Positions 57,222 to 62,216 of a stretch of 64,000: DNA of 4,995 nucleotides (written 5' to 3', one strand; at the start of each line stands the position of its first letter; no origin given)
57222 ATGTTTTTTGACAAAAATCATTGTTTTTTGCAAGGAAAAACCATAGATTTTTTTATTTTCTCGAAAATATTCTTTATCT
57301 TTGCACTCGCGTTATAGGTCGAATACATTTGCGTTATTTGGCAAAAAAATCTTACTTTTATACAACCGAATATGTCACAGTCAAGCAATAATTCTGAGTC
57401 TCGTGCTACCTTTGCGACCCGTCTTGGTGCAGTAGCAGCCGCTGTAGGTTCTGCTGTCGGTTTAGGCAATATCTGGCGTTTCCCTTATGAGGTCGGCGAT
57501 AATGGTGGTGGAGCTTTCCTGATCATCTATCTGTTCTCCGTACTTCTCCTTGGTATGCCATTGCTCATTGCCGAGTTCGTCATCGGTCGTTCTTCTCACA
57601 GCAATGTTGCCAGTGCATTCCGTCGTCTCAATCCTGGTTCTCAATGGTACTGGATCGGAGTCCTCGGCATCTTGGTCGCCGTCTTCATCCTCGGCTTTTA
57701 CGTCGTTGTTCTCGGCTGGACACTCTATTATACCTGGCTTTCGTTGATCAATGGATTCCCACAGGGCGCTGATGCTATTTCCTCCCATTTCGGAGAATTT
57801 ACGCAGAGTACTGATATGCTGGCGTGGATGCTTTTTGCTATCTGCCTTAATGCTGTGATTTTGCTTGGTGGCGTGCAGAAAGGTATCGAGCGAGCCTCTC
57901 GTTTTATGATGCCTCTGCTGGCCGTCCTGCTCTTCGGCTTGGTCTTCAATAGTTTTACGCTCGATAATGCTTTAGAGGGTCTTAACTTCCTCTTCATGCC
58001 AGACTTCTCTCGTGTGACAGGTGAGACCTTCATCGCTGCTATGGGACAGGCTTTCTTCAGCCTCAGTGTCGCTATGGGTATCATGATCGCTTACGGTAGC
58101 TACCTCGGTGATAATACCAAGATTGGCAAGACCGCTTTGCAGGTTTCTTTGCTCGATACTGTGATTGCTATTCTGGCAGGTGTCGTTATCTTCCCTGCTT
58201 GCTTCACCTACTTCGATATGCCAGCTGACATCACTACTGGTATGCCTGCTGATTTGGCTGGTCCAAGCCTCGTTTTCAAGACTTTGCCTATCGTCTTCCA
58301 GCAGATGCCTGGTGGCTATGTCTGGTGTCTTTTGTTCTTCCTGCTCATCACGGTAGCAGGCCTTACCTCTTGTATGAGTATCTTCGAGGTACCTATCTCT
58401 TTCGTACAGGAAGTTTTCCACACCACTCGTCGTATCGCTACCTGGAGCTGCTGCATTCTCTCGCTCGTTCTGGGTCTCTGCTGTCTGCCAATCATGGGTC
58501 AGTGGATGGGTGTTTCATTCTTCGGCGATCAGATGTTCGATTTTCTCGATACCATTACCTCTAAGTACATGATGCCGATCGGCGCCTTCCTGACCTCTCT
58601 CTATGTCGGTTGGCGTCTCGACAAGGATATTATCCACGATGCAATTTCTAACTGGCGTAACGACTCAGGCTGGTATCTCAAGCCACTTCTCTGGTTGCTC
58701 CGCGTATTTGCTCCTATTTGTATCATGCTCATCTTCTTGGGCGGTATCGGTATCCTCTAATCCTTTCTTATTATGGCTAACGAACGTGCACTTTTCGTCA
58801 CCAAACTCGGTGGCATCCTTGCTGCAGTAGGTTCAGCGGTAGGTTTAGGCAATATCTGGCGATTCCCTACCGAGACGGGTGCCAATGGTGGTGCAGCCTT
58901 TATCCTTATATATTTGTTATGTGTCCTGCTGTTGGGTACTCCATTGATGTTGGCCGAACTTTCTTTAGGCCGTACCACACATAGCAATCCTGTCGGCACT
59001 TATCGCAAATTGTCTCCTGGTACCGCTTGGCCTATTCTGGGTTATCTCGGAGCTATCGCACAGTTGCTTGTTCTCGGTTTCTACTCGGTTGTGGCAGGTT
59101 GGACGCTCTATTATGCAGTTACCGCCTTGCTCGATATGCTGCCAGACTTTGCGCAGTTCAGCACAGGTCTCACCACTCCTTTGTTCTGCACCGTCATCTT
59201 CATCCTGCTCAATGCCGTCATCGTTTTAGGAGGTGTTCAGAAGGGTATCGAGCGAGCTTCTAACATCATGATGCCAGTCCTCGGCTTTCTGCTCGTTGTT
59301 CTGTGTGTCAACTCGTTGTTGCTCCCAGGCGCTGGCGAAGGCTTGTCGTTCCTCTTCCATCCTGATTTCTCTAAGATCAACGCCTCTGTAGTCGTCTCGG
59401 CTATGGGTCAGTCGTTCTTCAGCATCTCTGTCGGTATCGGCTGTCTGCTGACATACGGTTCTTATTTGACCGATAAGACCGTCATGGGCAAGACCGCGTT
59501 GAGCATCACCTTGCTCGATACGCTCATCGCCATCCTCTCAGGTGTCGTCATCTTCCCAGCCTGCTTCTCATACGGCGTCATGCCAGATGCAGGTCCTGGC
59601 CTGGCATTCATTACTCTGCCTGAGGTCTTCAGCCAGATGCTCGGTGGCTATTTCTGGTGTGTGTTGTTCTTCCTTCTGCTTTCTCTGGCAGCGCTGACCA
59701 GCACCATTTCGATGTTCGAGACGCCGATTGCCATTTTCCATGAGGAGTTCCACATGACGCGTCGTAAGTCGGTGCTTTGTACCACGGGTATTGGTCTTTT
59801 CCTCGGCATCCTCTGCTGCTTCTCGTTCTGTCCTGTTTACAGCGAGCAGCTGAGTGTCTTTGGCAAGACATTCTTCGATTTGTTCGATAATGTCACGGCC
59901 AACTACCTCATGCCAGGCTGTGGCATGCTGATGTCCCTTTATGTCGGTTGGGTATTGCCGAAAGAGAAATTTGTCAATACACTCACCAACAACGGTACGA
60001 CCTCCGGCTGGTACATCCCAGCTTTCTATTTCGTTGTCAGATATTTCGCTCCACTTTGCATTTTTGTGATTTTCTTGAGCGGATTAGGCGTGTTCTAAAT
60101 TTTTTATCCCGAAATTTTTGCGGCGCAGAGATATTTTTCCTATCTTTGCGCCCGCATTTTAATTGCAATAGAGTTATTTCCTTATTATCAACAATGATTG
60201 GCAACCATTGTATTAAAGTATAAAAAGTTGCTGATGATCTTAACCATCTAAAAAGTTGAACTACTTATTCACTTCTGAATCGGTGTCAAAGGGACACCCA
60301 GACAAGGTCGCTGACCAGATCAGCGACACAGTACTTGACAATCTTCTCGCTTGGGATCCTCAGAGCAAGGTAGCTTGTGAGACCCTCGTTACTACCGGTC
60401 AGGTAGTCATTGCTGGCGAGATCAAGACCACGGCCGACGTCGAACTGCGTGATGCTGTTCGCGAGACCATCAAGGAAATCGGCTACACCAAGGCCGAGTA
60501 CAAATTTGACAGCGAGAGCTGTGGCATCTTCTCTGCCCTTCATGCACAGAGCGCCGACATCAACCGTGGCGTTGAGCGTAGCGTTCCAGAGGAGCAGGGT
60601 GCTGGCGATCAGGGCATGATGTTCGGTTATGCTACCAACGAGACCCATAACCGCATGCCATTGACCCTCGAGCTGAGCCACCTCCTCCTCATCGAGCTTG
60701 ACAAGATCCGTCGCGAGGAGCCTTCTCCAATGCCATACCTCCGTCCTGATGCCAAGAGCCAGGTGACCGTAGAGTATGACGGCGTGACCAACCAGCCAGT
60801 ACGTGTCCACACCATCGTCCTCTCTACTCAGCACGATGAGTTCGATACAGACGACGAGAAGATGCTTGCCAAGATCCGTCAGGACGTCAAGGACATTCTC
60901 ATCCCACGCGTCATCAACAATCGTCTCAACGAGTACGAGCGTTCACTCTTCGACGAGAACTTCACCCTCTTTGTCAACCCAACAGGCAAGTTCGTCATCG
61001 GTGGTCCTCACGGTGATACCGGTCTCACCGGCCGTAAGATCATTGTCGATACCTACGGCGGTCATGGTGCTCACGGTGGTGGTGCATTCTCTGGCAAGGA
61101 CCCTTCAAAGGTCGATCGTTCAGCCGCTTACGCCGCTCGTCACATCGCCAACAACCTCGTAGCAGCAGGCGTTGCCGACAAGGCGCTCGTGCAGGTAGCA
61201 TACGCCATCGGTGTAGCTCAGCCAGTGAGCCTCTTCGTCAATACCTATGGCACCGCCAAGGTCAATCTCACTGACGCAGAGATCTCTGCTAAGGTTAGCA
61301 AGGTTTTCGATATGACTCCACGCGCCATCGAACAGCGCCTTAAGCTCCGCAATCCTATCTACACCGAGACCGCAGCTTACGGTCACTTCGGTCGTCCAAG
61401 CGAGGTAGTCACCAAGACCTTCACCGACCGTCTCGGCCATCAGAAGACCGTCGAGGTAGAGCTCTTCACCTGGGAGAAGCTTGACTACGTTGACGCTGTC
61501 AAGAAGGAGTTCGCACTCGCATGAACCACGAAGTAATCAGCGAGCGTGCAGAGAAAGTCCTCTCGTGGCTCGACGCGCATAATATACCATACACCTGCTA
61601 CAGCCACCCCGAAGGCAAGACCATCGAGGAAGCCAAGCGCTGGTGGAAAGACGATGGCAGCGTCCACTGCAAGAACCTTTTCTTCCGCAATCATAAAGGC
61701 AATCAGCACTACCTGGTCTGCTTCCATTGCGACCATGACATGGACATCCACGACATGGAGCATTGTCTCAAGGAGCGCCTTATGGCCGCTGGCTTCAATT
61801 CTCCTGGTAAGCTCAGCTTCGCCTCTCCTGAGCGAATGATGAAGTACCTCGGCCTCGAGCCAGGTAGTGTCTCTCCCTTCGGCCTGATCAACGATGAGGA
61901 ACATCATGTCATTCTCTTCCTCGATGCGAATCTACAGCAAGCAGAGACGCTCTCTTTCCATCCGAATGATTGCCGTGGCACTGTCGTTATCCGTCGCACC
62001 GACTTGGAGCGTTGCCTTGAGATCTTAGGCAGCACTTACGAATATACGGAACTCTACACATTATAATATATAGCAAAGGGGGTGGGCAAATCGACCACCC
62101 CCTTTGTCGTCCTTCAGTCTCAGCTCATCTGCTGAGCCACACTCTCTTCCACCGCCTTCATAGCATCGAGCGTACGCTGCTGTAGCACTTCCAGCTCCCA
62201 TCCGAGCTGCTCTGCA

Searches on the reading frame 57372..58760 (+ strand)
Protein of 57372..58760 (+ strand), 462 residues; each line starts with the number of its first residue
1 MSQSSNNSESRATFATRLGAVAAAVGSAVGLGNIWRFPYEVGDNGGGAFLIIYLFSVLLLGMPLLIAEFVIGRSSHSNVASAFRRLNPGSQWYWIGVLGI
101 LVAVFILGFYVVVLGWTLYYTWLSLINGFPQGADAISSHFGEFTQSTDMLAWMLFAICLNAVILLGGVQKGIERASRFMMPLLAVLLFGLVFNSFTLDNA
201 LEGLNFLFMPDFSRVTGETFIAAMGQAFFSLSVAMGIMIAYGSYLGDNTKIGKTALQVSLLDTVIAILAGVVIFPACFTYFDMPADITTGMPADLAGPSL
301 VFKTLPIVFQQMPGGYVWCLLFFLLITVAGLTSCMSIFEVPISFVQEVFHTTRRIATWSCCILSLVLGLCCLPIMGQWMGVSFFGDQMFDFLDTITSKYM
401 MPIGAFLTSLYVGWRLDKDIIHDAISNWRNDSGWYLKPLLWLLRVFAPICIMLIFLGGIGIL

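Call 54: search_protein_families(library=pfam, proteins=[window:57372-58760:+], max_evalue=0.001)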
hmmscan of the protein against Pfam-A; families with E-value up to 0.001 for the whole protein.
window:57372-58760:+ (462 aa): 1 family
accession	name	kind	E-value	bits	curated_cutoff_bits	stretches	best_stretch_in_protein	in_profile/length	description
PF00209.24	SNF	-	4.9e-58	197.5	27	2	148-456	174-478/524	Sodium:neurotransmitter symporter family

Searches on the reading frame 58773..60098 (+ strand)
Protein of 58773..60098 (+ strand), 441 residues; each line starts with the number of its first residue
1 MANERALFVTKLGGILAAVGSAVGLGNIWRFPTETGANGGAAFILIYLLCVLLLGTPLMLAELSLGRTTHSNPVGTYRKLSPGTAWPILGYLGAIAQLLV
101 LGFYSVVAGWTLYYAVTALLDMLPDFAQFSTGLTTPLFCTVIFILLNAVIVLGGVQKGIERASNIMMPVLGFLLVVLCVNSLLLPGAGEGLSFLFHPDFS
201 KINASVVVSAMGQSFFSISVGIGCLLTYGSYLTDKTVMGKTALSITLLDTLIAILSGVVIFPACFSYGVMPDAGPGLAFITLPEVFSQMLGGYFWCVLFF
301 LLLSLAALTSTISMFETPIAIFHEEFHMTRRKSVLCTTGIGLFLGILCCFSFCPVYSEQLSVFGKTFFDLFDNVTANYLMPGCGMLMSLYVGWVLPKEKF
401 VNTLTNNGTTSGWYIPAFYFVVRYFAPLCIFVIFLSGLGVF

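Call 54: search_protein_families(library=pfam, proteins=[window:58773-60098:+], max_evalue=0.001)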
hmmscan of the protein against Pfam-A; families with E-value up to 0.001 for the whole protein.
window:58773-60098:+ (441 aa): 1 family
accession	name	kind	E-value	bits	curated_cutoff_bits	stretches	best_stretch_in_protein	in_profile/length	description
PF00209.24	SNF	-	3.6e-60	204.6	27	2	142-437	182-480/524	Sodium:neurotransmitter symporter family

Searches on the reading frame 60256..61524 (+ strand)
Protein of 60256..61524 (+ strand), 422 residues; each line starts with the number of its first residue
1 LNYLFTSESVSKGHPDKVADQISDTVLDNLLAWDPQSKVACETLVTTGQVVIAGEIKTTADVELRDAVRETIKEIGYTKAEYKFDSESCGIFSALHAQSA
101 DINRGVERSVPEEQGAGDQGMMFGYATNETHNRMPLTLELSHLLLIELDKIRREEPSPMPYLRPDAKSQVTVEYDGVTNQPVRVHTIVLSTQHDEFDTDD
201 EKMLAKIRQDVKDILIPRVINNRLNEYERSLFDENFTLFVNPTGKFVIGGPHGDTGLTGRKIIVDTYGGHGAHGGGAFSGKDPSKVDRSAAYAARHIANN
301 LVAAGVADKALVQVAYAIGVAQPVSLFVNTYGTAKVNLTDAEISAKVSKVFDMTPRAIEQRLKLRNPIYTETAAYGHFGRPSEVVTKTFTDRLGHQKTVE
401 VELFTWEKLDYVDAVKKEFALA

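Call 54: search_protein_families(library=pfam, proteins=[window:60256-61524:+], max_evalue=0.001)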
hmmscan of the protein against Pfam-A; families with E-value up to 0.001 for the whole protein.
window:60256-61524:+ (422 aa): 3 families
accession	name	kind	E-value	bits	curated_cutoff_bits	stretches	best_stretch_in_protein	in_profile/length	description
PF02773.21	S-AdoMet_synt_C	-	3.4e-62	208.9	25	1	248-381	1-132/138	S-adenosylmethionine synthetase, C-terminal domain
PF00438.25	S-AdoMet_synt_N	-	2e-42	144.2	33.1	1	2-100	1-99/99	S-adenosylmethionine synthetase, N-terminal domain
PF02772.21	S-AdoMet_synt_M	-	3.3e-40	137.4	29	1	113-246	1-120/120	S-adenosylmethionine synthetase, central domain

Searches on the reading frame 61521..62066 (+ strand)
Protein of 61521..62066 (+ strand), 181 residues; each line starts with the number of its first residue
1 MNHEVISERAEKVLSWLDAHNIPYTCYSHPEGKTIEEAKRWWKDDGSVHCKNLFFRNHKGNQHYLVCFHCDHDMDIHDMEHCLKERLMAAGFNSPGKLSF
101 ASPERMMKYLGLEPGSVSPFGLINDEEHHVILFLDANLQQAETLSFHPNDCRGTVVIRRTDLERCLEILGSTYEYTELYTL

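Call 54: search_protein_families(library=pfam, proteins=[window:61521-62066:+], max_evalue=0.001)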
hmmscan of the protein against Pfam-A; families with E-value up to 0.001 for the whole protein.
window:61521-62066:+ (181 aa): 1 family
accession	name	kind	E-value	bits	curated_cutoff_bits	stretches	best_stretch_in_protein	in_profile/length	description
PF04073.20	tRNA_edit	-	5.8e-21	75.3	25.5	1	29-164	1-122/123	Aminoacyl-tRNA editing domain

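Call 56: find_encoding_contigs(protein=window:61521-62066:+, flank=10000, max_places=2)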
Protein window:61521-62066:+ (181 aa): no gene with exactly this product is on record in the collection.
